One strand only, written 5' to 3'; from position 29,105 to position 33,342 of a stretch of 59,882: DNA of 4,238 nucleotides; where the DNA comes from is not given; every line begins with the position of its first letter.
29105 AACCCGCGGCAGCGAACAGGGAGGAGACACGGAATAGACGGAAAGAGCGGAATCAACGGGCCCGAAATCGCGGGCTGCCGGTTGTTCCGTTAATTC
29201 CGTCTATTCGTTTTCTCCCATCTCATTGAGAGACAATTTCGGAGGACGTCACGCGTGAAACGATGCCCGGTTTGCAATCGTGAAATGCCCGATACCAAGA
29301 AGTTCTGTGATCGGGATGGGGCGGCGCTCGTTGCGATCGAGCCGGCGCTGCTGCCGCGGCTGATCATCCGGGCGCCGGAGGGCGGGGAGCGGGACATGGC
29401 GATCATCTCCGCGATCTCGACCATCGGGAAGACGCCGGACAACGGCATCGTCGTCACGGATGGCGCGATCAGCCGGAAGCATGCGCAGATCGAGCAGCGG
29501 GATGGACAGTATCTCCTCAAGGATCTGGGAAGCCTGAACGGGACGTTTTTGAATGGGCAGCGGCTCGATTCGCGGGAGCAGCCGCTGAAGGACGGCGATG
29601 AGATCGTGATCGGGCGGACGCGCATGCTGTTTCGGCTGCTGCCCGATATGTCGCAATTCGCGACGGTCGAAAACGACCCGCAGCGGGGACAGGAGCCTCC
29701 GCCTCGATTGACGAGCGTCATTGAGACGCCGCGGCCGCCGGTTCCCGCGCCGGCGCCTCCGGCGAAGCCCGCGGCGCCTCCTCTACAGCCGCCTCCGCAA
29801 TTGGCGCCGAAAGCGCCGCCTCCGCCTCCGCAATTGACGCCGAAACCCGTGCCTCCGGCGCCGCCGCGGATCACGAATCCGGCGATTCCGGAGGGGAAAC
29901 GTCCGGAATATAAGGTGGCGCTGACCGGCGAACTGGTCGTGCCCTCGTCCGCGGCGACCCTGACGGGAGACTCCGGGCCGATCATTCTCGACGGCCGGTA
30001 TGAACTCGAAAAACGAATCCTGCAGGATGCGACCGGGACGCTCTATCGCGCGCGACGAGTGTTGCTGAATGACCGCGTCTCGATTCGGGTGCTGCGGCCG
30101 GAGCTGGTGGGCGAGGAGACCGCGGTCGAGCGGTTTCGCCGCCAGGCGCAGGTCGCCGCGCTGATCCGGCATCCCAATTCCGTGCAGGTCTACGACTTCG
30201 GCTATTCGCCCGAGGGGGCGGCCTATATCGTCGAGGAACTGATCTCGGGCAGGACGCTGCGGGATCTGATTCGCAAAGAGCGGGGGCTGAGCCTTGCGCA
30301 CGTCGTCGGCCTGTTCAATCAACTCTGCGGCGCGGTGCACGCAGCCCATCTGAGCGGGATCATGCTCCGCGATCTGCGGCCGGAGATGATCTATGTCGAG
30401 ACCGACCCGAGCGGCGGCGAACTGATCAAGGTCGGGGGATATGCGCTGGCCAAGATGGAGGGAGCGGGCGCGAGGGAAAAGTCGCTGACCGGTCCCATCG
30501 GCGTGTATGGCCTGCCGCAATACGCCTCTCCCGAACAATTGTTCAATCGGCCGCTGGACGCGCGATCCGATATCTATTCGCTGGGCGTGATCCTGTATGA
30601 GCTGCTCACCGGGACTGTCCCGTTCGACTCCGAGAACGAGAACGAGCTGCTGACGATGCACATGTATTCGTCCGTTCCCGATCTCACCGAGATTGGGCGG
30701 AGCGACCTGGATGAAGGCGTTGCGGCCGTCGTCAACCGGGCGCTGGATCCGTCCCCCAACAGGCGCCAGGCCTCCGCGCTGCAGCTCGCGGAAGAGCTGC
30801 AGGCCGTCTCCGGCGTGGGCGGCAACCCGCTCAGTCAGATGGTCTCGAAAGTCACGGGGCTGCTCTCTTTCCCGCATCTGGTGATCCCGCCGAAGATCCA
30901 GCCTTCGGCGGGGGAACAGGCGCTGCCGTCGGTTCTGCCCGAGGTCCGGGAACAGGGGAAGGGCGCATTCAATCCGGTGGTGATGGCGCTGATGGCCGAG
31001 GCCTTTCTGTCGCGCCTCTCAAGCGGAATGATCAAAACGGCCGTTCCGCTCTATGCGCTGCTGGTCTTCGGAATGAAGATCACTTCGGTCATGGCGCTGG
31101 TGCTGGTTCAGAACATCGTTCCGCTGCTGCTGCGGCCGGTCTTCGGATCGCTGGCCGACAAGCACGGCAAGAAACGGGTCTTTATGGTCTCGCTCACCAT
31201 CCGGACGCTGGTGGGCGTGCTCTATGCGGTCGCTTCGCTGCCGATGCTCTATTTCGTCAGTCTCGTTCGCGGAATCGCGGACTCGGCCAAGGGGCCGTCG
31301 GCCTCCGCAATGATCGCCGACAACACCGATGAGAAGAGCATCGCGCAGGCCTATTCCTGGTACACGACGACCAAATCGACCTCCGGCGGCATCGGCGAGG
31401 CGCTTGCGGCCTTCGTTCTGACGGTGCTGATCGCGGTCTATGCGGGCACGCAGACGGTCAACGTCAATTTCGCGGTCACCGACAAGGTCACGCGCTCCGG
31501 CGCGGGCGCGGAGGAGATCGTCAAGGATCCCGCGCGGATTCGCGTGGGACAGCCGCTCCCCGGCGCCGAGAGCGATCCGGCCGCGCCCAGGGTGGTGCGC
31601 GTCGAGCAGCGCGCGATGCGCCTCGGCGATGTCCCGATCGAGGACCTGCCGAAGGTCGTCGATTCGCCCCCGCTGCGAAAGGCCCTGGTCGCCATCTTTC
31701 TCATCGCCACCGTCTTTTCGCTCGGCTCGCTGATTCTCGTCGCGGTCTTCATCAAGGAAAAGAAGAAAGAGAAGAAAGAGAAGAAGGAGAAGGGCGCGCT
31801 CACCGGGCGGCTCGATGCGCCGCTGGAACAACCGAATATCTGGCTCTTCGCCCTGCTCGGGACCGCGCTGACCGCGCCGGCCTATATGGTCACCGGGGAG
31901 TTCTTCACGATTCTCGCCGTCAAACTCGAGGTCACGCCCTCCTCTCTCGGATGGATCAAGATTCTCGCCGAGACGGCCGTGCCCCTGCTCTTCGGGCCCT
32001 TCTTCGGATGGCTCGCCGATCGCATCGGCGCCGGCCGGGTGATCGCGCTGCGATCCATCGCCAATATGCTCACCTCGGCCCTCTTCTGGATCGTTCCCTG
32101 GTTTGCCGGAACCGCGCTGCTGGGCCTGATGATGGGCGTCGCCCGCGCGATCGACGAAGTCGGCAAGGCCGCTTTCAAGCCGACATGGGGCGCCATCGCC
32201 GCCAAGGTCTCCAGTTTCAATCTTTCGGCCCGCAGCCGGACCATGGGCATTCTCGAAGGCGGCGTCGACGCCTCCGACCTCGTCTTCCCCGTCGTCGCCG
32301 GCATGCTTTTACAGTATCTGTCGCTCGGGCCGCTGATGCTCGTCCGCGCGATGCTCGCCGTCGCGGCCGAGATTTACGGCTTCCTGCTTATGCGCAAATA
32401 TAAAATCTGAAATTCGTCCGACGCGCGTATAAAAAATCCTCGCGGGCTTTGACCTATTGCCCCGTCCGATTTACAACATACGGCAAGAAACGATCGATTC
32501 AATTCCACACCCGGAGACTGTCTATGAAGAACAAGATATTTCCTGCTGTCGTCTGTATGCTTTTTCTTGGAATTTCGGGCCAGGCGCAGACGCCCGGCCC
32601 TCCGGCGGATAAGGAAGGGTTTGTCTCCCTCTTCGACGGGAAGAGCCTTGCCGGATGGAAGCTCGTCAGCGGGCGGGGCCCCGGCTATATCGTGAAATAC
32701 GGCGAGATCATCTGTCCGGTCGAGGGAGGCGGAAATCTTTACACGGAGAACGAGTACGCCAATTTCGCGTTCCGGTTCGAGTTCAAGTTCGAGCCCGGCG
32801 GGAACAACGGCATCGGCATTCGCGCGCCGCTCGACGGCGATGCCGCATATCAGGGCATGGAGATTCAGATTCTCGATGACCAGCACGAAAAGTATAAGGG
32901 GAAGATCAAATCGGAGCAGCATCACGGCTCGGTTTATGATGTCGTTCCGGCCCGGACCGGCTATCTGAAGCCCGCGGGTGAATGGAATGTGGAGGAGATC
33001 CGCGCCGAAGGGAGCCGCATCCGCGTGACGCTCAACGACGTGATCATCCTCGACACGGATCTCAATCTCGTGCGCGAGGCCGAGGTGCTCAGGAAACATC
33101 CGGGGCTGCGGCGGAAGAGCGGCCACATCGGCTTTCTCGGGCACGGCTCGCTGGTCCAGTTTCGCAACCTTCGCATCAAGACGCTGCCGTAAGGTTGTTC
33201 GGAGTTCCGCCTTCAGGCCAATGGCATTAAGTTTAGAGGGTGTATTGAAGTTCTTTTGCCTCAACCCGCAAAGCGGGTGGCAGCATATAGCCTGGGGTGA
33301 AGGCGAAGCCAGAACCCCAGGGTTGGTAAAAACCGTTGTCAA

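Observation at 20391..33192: Candidate bacterial inositol-polyphosphate uptake / remodelling / signalling island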

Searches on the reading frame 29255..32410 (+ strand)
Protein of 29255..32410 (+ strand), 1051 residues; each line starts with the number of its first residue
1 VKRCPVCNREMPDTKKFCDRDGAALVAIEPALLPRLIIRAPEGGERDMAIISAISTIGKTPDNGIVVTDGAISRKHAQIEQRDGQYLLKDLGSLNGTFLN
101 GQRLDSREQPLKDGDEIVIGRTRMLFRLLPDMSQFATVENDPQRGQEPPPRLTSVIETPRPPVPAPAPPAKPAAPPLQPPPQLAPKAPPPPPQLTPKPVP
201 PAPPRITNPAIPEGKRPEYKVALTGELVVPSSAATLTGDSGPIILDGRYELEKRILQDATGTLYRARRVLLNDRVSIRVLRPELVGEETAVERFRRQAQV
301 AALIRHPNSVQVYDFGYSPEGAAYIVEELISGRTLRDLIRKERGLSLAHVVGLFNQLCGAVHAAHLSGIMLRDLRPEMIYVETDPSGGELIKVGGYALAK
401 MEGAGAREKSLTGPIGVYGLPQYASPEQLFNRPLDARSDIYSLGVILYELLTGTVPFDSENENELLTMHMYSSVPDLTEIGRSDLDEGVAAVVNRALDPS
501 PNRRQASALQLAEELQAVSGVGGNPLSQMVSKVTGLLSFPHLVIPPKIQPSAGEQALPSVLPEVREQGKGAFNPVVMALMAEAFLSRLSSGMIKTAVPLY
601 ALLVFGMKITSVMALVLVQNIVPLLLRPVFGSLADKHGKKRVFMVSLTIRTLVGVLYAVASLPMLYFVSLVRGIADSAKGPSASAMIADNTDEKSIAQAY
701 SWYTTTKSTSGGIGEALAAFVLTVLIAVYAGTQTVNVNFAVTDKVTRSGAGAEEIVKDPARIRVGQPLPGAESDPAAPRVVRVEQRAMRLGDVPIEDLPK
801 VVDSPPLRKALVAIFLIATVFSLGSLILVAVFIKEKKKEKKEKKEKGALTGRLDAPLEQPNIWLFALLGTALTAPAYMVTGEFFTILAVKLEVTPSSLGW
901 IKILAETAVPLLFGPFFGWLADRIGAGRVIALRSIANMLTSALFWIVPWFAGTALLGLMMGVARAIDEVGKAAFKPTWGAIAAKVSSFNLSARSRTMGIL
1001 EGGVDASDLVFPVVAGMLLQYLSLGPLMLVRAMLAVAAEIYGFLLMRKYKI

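Call 4: search_protein_families(library=pfam, proteins=[window:29255-32410:+], max_evalue=0.01)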
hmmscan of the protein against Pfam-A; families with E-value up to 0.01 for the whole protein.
window:29255-32410:+ (1051 aa): 6 families
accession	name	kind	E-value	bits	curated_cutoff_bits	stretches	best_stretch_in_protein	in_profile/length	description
PF07690.21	MFS_1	-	5.1e-27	95.1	33.4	2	583-724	5-147/347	Major Facilitator Superfamily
PF00069.31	Pkinase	-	3.3e-26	92.7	31.7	1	251-504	3-251/263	Protein kinase domain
PF00498.31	FHA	-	8e-20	71.5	20.7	1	56-120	2-67/67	FHA domain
PF07714.23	PK_Tyr_Ser-Thr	-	2.5e-14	53.6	23.1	1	260-468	12-216/258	Protein tyrosine and serine/threonine kinase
PF16697.10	Yop-YscD_cpl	-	4.4e-13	49.7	33.2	1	55-126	19-90/94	Inner membrane component of T3SS, cytoplasmic domain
PF06963.18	FPN1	-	0.0065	15.6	24.6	1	575-669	3-96/430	Ferroportin1 (FPN1)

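Call 5: search_protein_families(library=ncbifam, proteins=[window:29255-32410:+], max_evalue=0.01)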
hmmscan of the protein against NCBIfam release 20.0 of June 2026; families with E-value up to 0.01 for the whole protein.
window:29255-32410:+ (1051 aa): 39 families (the best 25 are shown)
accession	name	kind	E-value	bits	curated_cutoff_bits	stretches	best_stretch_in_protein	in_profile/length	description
NF033483.0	PknB_PASTA_kin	equivalog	3.7e-61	207.8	450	1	244-519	4-269/563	Stk1 family PASTA domain-containing Ser/Thr kinase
TIGR03903.1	TOMM_kin_cyc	equivalog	1.5e-37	129.1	705.75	1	273-518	4-247/1267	TOMM system kinase/cyclase fusion protein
NF052427.1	StpK7MSMEG_1200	equivalog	1.8e-34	119.2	900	1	247-515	7-265/601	serine/threonine protein kinase StpK7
NF047741.1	antiphage_MADS6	equivalog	7.4e-29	100.7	460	1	247-520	189-462/612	methylation-associated defense system protein kinase MAD6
NF009651.0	PRK13184.1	equivalog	2.4e-22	78.8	839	1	248-517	3-289/932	serine/threonine-protein kinase PknD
NF038150.1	lanthi_synth_IV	equivalog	4.6e-21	74.8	650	1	231-519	181-457/851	class IV lanthionine synthetase LanL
NF033442.0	BREX_PglW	equivalog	7.5e-20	70.3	990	1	247-519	204-487/1391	BREX system serine/threonine kinase PglW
NF041660.2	oxygluDhInhib_OdhI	equivalog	1.2e-16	60.7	200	1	36-126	40-127/130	oxoglutarate dehydrogenase inhibitor Odhl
TIGR03354.1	VI_FHA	hypoth_equivalog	1.3e-16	61.5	120.25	1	55-191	26-180/420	type VI secretion system-associated FHA domain protein TagH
NF049868.1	FhaB_Rv0019c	equivalog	2.1e-15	57.1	125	1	47-124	80-156/158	FHA domain-containing protein FhaB/FipA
TIGR00900.1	2A0121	subfamily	1.2e-13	51.2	319.6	1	579-725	4-154/364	H+ Antiporter protein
TIGR00880.1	2_A_01_02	superfamily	5.6e-11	42.7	131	2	615-723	3-112/141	multidrug resistance protein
NF033760.1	gliding_GltG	equivalog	7.7e-10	37.9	650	1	57-204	28-174/650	adventurous gliding motility protein GltG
NF012174.0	tet_MFS_A_B_C_D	equivalog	2.1e-09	36.7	475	1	614-706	44-136/382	Tet(A)/Tet(B)/Tet(C) family tetracycline efflux MFS transporter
NF052573.1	HisKinEspAMyxo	equivalog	6e-09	34.5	1400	1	55-127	48-118/755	serine histidine kinase EspA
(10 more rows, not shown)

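Call 90: find_homologous_proteins(query=window:29255-32410:+, max_evalue=1e-20)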
Query window:29255-32410:+ (1051 aa): 1881 proteins with E <= 1e-20 among 8000 candidates; the best 120 are listed.
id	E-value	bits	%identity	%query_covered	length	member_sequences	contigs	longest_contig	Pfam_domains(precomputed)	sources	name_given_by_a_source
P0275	0.0e+0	1974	83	100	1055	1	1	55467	PF07714.24,PF00069.32,PF13347.13,PF00498.32,PF16697.11,PF07690.22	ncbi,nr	ncbi:MAG: MFS transporter [Blastocatellia bacterium]|nr:MFS transporter [Blastocatellia bacterium]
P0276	0.0e+0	1938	86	97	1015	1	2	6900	PF07714.24,PF00069.32,PF00498.32,PF16697.11,PF07690.22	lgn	-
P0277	0.0e+0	1609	70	100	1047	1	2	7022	PF07714.24,PF00069.32,PF13347.13,PF00498.32,PF16697.11,PF12832.14,PF07690.22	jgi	jgi:serine/threonine-protein kinase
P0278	0.0e+0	1589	69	100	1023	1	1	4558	PF07714.24,PF00069.32,PF00498.32,PF16697.11,PF12832.14,PF07690.22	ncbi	ncbi:MAG: MFS transporter [Blastocatellia bacterium]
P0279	0.0e+0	1583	70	100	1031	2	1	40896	PF07714.24,PF00069.32,PF13347.13,PF00498.32,PF16697.11,PF07690.22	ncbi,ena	-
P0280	0.0e+0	1578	69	100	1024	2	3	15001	PF07714.24,PF00069.32,PF00498.32,PF16697.11,PF07690.22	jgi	jgi:serine/threonine-protein kinase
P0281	0.0e+0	1571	70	100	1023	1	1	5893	PF07714.24,PF00069.32,PF00498.32,PF16697.11,PF07690.22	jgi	jgi:serine/threonine-protein kinase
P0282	0.0e+0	1571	68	100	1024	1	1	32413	PF07714.24,PF00069.32,PF00498.32,PF16697.11,PF07690.22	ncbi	-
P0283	0.0e+0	1542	73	79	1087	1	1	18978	PF07714.24,PF00069.32,PF00498.32,PF16697.11,PF07690.22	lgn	-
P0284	0.0e+0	1538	67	100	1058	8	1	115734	PF07714.24,PF00069.32,PF13347.13,PF00498.32,PF16697.11,PF07690.22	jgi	-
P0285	0.0e+0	1518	65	100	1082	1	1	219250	PF07714.24,PF00069.32,PF13347.13,PF00498.32,PF16697.11,PF07690.22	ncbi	-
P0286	0.0e+0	1504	66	100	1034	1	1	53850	PF07714.24,PF00069.32,PF13347.13,PF00498.32,PF16697.11,PF07690.22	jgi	jgi:pSer/pThr/pTyr-binding forkhead associated (FHA) protein/MFS family permease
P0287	0.0e+0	1498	71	79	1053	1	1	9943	PF07714.24,PF00069.32,PF13347.13,PF00498.32,PF16697.11,PF07690.22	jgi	jgi:serine/threonine-protein kinase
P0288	0.0e+0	1494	72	79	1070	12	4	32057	PF07714.24,PF00069.32,PF00498.32,PF16697.11,PF07690.22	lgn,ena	-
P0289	0.0e+0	1482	62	97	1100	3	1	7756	PF07714.24,PF00069.32,PF13347.13,PF00498.32,PF16697.11,PF07690.22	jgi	jgi:eukaryotic-like serine/threonine-protein kinase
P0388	0.0e+0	1178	63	77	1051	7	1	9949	PF07714.24,PF00069.32,PF00498.32,PF16697.11,PF07690.22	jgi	-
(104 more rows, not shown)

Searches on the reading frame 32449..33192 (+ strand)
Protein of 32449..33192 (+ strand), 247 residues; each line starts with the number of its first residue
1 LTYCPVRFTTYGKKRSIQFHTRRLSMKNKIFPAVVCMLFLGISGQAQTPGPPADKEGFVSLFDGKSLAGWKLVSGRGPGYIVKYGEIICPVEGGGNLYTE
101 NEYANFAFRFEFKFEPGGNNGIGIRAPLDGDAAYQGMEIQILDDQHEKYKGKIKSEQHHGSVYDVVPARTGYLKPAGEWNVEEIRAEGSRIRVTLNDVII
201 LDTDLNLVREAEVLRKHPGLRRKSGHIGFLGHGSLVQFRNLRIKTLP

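Call 4: search_protein_families(library=pfam, proteins=[window:32449-33192:+], max_evalue=0.01)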
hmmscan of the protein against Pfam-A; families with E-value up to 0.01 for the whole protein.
window:32449-33192:+ (247 aa): 1 family
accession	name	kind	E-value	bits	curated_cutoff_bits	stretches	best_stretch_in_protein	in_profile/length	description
PF06439.18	3keto-disac_hyd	-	1.9e-43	149.2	26.8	1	57-244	1-187/187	3-keto-disaccharide hydrolase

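Call 5: search_protein_families(library=ncbifam, proteins=[window:32449-33192:+], max_evalue=0.01)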
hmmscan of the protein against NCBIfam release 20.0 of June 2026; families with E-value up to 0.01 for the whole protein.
window:32449-33192:+ (247 aa): 0 families
